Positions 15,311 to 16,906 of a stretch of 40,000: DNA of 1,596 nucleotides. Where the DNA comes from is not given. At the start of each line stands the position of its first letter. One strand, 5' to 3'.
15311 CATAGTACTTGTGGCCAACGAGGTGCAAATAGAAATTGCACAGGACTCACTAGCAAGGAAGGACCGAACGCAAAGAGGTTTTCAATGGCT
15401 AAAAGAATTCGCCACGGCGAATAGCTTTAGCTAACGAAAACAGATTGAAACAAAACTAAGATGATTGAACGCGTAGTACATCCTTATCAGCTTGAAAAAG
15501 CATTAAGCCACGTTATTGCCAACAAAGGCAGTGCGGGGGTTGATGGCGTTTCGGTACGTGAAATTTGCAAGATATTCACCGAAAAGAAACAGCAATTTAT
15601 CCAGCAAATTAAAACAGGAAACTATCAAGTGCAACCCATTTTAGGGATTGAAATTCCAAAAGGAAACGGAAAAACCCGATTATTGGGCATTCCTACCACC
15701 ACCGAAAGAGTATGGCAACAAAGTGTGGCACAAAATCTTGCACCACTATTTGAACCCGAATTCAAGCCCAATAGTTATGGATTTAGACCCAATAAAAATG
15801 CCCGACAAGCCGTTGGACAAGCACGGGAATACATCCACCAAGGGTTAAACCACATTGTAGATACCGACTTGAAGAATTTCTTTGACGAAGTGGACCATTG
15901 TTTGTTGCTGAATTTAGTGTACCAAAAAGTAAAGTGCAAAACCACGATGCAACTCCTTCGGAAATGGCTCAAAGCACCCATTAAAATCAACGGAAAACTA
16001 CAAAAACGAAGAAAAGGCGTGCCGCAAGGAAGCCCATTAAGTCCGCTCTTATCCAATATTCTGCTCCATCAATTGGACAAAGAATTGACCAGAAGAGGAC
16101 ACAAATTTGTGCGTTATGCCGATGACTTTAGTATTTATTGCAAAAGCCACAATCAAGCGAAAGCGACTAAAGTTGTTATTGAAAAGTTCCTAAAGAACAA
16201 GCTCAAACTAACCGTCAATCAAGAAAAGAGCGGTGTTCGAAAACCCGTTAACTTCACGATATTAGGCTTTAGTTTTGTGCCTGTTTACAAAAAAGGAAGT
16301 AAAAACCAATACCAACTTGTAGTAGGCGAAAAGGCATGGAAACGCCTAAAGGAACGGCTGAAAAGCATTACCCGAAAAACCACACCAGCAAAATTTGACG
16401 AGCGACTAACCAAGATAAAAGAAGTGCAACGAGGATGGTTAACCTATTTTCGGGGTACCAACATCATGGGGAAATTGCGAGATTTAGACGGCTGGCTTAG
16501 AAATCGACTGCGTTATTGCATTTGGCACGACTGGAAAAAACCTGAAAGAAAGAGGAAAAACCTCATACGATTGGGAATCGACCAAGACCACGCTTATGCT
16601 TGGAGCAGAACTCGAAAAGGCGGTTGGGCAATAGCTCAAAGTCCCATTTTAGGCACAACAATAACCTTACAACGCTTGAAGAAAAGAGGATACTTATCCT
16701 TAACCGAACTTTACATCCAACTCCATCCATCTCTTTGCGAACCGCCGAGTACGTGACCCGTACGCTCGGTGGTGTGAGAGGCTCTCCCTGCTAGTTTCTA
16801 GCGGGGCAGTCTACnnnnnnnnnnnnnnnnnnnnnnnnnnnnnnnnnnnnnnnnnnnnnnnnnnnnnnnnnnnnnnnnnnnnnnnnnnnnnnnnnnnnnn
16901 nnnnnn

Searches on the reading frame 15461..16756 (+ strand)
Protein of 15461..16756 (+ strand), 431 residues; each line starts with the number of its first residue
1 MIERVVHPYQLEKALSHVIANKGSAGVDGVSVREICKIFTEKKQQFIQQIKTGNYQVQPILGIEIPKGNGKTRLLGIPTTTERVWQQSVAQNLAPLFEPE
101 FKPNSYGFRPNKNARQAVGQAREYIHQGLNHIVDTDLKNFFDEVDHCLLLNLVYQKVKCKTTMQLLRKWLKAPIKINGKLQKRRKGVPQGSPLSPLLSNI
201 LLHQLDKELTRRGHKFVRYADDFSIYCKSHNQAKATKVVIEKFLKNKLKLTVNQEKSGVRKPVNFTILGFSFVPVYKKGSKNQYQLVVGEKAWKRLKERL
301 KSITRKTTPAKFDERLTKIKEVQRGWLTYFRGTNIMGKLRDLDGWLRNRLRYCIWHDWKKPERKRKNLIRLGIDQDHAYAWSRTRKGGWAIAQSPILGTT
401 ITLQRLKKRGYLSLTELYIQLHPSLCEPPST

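Call 10: search_protein_families(library=pfam, proteins=[window:15461-16756:+], max_evalue=0.01)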
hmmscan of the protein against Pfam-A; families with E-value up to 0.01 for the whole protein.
window:15461-16756:+ (431 aa): 2 families
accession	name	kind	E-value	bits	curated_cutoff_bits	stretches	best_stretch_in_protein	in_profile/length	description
PF00078.32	RVT_1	-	7e-40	137.4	29.6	1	65-271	1-204/205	Reverse transcriptase (RNA-dependent DNA polymerase)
PF08388.16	GIIM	-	4.9e-13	49.3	23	1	294-368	2-76/80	Group II intron, maturase-specific domain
